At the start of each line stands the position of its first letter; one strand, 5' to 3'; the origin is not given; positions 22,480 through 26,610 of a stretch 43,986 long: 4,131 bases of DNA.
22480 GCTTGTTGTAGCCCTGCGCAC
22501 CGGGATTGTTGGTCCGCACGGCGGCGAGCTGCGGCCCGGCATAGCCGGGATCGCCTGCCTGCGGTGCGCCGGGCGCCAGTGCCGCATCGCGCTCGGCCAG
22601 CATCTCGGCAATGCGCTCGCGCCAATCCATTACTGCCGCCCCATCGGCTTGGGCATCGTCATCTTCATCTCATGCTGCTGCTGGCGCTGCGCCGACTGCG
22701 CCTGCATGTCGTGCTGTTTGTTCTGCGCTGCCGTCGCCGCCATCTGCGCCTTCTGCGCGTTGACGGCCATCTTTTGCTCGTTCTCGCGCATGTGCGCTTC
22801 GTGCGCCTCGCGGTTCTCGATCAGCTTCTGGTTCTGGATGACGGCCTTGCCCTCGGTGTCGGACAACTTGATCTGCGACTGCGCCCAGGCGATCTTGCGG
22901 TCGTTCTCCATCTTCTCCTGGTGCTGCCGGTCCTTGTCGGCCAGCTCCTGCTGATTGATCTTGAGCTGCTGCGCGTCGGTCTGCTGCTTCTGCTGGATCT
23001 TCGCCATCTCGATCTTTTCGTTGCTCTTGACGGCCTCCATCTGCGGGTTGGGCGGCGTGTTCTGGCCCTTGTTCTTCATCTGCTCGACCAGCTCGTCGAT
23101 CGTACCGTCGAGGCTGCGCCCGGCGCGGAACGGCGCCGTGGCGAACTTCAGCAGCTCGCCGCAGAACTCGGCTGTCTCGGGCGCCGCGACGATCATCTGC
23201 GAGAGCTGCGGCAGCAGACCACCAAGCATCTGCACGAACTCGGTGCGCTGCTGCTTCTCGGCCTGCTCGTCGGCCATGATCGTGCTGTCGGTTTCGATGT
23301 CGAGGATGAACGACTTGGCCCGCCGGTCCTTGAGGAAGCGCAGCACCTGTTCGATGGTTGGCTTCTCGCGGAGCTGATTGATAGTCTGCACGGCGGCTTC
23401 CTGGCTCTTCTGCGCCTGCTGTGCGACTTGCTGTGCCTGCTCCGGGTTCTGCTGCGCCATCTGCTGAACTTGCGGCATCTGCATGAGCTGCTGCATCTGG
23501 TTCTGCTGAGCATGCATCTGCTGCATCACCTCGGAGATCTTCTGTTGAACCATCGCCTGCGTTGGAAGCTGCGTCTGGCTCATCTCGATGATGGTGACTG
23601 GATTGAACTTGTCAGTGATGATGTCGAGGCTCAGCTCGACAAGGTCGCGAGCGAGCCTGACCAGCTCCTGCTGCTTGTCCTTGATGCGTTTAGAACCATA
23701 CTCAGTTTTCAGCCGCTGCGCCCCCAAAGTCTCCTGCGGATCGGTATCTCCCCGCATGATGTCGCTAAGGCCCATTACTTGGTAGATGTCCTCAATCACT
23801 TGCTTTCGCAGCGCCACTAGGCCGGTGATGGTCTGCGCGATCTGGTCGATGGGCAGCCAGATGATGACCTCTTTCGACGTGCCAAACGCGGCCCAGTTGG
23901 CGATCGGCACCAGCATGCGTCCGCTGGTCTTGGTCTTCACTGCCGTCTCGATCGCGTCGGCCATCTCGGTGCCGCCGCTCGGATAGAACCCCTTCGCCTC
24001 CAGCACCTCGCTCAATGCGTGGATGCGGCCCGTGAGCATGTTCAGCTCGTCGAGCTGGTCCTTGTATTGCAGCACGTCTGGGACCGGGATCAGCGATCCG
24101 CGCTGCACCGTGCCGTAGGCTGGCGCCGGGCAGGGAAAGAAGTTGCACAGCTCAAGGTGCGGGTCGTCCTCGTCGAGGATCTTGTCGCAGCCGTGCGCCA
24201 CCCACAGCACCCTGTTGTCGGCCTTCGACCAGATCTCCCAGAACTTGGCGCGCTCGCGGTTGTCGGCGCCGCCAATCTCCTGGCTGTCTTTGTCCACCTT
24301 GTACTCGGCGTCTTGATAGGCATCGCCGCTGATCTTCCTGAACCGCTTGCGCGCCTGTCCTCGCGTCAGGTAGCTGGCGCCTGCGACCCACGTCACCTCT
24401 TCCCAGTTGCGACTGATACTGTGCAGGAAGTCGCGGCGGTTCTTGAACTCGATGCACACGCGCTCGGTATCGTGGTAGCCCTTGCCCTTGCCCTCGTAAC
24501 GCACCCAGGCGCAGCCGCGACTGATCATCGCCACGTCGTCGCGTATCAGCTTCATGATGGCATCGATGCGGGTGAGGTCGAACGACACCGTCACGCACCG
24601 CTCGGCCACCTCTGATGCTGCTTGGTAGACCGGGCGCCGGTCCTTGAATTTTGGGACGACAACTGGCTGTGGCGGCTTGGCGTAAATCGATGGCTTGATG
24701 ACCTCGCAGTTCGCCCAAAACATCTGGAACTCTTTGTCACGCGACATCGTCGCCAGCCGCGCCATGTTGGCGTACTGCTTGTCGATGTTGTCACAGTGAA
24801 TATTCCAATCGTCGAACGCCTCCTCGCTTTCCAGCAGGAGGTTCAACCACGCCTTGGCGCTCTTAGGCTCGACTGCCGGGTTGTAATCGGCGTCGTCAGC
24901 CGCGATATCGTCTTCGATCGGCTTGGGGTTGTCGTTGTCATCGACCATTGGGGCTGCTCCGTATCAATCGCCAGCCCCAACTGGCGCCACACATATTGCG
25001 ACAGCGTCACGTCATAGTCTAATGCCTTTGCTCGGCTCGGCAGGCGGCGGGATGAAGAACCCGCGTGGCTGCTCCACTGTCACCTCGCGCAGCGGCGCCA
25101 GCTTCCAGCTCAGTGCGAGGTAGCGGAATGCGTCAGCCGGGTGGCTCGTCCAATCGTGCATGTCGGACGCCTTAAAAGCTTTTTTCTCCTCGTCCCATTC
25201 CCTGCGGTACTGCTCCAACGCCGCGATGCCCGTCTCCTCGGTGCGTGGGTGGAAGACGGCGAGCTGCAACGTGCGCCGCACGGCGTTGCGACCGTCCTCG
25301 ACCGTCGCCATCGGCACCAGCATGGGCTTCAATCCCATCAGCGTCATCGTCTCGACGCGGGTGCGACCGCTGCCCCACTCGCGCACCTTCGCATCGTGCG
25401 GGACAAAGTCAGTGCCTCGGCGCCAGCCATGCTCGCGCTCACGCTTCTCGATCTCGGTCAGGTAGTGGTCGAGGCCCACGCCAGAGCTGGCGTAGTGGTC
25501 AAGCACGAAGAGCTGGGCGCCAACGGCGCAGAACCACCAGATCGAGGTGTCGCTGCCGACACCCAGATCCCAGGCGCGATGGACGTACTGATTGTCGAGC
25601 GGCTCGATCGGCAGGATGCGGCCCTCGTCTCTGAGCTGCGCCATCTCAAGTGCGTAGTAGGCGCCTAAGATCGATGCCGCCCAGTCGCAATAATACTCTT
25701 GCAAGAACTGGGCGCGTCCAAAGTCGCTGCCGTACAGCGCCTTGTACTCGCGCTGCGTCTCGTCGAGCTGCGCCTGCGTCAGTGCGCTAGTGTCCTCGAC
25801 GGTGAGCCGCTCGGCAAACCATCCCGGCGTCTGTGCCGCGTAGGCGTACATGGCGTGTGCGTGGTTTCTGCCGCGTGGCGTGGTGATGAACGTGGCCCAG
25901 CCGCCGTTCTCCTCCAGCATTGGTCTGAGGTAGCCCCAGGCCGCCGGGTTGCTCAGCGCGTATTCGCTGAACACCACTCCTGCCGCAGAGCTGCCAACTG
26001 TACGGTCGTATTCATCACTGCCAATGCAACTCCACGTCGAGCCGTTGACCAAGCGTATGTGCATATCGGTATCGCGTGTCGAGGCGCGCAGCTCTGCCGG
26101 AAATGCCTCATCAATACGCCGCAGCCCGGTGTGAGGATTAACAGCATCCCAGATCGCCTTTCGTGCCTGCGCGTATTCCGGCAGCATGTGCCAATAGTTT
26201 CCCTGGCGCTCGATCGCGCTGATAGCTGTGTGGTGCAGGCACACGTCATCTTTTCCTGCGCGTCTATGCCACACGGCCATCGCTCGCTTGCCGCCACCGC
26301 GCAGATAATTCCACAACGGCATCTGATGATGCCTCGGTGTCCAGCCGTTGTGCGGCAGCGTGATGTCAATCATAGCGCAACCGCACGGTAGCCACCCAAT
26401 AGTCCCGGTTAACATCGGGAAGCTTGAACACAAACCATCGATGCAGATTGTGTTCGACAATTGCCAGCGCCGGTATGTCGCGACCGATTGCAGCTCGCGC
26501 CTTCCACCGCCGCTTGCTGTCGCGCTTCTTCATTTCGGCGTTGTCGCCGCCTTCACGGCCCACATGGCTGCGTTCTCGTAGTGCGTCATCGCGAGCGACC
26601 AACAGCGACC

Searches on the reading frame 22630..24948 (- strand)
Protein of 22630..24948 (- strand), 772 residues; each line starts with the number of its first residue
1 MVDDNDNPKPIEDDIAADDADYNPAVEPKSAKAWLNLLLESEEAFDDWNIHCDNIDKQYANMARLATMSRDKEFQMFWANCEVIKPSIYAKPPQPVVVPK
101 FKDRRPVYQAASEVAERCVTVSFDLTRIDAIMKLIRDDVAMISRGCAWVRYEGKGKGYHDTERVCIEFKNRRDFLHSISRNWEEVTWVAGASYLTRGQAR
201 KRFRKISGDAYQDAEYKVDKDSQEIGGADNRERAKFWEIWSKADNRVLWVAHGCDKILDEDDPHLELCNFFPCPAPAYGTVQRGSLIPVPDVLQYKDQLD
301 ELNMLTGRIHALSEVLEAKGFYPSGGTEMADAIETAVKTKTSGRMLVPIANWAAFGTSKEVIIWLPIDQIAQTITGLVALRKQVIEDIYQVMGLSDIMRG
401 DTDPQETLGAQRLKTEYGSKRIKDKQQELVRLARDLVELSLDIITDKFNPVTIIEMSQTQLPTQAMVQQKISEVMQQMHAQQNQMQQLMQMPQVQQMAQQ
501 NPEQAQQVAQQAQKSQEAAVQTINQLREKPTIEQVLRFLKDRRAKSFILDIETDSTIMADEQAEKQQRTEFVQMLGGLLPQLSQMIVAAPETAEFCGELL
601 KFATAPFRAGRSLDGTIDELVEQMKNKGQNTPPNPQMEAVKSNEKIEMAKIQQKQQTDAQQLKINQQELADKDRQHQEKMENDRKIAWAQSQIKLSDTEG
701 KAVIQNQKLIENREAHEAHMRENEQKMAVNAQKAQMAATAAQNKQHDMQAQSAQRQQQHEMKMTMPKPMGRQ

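Call 9: search_protein_families(library=phrogs, proteins=[window:22630-24948:-], max_evalue=0.00001)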
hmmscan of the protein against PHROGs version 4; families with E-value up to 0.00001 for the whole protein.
window:22630-24948:- (772 aa): 1 family
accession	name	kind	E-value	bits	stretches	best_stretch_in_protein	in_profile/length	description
phrog_12082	-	head and packaging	6.1e-169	564.8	1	17-722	7-700/715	portal protein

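Call 23: search_dna_similar(query=window:22630-24948:-, collection=phages, mode=protein, max_rows=25)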
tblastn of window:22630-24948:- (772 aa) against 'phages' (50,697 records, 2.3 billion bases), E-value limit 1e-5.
Records with a match: 51; places in all: 51; records where one place covers at least 80% of the query: 41.
Best place of each record, by identity: <60% 51.
By first word of the organism name: Brucella 41; Myxococcus 3; Bacteriophage 2; Rhizobium 1; Microcystis 1; Bradyrhizobium 1; Ruegeria 1; Stenotrophomonas 1.
By host as written in the record: Brucella abortus S19 14; Brucella sp. 6; Brucella abortus 141 5; Brucella abortus 4; Brucella melitensis 16M 2; brucella abortus 141 2; Brucella abortus 544 2; - 2; and 13 more.
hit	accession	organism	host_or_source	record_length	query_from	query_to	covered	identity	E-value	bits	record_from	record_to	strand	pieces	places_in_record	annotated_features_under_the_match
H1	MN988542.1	Rhizobium phage RHph_I3_18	Rhizobium phaseoli I3_18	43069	22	636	73%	50.3%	1e-150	598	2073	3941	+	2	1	hypothetical protein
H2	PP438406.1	Microcystis phage Mwe-JY13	Microcystis wesenbergii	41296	27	650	74%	42.8%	1e-106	465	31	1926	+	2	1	putative portal protein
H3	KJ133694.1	Brucella phage 141_19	Brucella abortus S19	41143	27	699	87%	35.3%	2e-121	407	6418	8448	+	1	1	putative portal protein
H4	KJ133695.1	Brucella phage 141_141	Brucella abortus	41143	27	699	87%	35.3%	2e-121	407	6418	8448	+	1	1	terminator | putative portal protein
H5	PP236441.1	Brucella phage NMY-2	Brucella abortus 45/20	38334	27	699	87%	35.3%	2e-121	407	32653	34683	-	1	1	putative portal protein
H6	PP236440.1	Brucella phage NMY-1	Brucella melitensis Isfahan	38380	27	699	87%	35.3%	2e-121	407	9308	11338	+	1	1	putative portal protein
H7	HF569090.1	Brucella phage R/C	Brucella sp.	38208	27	699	87%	35.3%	3e-121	407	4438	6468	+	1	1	R/C_ORF07: putative portal protein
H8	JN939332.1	Brucella phage Pr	Brucella melitensis 16M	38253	27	699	87%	35.3%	3e-121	407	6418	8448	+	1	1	putative portal protein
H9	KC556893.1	Brucella phage Bk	Brucella melitensis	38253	27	699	87%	35.3%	3e-121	407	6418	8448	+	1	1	putative portal protein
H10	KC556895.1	Brucella phage R/C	Brucella canis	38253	27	699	87%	35.3%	3e-121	407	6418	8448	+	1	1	putative portal protein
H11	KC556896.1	Brucella phage S708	Brucella suis S708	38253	27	699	87%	35.3%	3e-121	407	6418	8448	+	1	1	putative portal protein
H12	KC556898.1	Brucella phage Wb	Brucella abortus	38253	27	699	87%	35.3%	3e-121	407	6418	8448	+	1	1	putative portal protein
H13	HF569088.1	Brucella phage Bk2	Brucella sp.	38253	27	699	87%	35.3%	3e-121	407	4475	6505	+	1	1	Bk2_ORF07: putative portal protein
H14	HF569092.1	Brucella phage Wb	Brucella sp.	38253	27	699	87%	35.3%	3e-121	407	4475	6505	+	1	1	Wb_ORF07: putative portal protein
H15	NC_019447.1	Brucella phage Pr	Brucella melitensis 16M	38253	27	699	87%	35.3%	3e-121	407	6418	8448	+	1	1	portal protein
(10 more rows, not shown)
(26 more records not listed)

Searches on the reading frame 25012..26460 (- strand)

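Call 9: search_protein_families(library=phrogs, proteins=[window:25012-26460:-], max_evalue=0.00001)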
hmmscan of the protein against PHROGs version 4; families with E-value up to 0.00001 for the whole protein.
window:25012-26460:- (482 aa): 2 families
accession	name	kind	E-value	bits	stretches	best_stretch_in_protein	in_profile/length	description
phrog_2472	-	unknown function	4.2e-30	106.2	1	260-451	111-307/324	-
phrog_2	-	head and packaging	4e-21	76.5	1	38-452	262-592/807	terminase large subunit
